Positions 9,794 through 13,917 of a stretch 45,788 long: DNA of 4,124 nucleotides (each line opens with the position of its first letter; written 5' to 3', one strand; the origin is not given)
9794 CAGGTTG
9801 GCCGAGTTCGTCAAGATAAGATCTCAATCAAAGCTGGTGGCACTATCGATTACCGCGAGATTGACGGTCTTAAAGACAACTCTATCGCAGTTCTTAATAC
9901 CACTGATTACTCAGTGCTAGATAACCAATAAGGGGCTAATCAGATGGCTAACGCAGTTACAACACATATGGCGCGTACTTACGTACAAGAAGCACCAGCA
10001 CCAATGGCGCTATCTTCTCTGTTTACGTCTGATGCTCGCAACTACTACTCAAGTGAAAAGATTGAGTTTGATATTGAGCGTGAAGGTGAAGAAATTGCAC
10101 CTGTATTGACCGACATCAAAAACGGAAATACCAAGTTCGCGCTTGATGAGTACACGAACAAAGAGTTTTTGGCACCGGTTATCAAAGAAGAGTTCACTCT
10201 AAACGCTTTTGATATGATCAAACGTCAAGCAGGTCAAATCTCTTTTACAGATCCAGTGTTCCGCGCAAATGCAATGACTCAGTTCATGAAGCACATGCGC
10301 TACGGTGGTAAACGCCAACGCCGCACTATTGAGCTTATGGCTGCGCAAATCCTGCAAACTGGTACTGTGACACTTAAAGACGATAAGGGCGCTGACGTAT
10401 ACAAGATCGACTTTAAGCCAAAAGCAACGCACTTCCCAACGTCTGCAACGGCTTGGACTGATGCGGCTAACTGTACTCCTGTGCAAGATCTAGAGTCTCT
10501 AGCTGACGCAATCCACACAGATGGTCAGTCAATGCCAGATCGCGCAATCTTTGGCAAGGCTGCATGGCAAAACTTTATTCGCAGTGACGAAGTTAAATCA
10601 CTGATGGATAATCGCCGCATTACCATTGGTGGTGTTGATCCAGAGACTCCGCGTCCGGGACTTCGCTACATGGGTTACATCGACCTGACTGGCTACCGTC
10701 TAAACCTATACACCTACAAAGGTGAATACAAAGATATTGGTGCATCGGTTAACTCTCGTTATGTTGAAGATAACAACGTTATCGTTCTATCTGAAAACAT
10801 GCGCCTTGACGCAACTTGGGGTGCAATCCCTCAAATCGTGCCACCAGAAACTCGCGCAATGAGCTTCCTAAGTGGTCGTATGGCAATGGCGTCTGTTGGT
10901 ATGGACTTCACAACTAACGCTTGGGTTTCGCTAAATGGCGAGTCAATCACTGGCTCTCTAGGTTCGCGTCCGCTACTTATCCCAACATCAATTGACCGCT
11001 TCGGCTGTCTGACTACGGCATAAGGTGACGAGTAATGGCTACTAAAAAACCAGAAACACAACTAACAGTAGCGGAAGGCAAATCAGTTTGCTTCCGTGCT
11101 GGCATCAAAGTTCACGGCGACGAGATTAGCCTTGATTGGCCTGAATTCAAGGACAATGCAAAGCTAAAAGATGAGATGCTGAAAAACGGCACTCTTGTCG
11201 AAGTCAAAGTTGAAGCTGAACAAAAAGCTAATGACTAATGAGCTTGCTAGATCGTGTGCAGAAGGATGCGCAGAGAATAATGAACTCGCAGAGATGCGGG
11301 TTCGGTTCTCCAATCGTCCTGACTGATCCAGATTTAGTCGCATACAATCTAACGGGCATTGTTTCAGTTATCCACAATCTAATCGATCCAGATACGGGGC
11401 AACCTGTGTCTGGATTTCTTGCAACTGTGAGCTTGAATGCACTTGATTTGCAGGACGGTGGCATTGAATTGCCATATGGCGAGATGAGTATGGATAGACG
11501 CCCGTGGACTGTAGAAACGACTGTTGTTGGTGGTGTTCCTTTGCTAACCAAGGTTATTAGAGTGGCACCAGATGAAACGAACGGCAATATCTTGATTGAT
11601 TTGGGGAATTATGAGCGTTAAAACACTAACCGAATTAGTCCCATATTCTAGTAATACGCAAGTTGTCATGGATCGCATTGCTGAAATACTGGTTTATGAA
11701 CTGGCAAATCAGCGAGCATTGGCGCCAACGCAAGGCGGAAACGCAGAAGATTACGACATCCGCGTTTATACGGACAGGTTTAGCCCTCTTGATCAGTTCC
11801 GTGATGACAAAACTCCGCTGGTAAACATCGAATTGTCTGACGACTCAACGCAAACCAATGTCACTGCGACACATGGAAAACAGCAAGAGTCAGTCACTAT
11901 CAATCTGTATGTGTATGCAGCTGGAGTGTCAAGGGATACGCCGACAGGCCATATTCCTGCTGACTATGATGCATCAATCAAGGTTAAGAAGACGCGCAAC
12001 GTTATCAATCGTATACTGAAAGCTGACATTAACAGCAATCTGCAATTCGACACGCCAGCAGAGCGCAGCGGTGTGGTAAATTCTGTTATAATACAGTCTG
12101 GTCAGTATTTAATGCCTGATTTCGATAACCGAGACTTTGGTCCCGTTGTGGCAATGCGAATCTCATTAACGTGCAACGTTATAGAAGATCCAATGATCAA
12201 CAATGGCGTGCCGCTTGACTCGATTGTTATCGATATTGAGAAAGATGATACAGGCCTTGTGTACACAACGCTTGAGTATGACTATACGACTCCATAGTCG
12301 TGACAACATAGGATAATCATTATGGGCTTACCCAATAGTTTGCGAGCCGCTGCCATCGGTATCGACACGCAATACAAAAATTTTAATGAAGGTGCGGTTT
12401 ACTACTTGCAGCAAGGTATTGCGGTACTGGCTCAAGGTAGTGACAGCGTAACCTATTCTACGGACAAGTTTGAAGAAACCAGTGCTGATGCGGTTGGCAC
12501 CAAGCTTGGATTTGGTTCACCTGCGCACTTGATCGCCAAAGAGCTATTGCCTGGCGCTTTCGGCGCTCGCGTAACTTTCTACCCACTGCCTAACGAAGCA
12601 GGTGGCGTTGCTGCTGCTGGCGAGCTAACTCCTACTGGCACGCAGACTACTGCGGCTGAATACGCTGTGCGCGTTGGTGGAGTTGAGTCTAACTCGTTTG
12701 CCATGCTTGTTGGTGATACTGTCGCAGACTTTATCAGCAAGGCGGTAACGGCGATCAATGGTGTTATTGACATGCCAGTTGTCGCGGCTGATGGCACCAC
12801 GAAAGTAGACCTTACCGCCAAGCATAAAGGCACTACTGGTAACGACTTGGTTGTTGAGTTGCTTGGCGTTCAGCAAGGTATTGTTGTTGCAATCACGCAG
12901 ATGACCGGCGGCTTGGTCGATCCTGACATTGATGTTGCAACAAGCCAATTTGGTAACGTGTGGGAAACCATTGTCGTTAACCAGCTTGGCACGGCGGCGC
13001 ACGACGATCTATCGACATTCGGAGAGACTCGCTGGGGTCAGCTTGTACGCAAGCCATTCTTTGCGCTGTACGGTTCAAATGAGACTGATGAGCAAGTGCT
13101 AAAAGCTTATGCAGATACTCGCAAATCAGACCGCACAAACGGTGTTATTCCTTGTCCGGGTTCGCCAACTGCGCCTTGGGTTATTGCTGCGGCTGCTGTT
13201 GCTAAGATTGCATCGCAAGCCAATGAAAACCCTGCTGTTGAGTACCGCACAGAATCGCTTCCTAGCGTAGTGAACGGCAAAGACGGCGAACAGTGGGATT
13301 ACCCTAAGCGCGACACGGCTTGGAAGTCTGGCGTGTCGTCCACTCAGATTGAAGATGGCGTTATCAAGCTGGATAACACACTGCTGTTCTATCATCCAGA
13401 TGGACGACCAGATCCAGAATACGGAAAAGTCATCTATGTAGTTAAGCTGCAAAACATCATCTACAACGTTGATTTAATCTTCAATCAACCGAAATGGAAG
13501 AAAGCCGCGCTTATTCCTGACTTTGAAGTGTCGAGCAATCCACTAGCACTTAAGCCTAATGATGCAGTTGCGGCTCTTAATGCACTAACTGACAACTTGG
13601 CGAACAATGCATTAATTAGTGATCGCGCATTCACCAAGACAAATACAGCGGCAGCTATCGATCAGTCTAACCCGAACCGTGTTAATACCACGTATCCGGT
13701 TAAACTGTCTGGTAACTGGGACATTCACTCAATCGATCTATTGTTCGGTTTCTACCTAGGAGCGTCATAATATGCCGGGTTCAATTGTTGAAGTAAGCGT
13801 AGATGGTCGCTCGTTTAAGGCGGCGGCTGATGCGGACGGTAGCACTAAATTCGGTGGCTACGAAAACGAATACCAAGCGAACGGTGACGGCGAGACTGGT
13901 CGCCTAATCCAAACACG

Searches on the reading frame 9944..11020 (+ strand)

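Call 60: search_protein_families(library=pfam, proteins=[window:9944-11020:+], max_evalue=0.001)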
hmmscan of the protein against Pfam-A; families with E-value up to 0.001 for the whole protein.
window:9944-11020:+ (359 aa): 1 family
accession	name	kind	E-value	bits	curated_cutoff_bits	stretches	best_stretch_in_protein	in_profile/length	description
PF03864.22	Phage_cap_E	-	1.2e-27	97.3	22.9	1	17-351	12-322/329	Phage major capsid protein E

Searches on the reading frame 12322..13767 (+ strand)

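Call 60: search_protein_families(library=pfam, proteins=[window:12322-13767:+], max_evalue=0.001)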
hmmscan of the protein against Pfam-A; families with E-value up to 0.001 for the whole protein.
window:12322-13767:+ (482 aa): 0 families

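Call 62: search_protein_families(library=phrogs, proteins=[window:12322-13767:+], max_evalue=0.00001)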
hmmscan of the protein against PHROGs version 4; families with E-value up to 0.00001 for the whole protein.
window:12322-13767:+ (482 aa): 1 family
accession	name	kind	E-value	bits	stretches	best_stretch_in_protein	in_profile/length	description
phrog_165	-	tail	6.5e-87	293.1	1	3-476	8-492/493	tail sheath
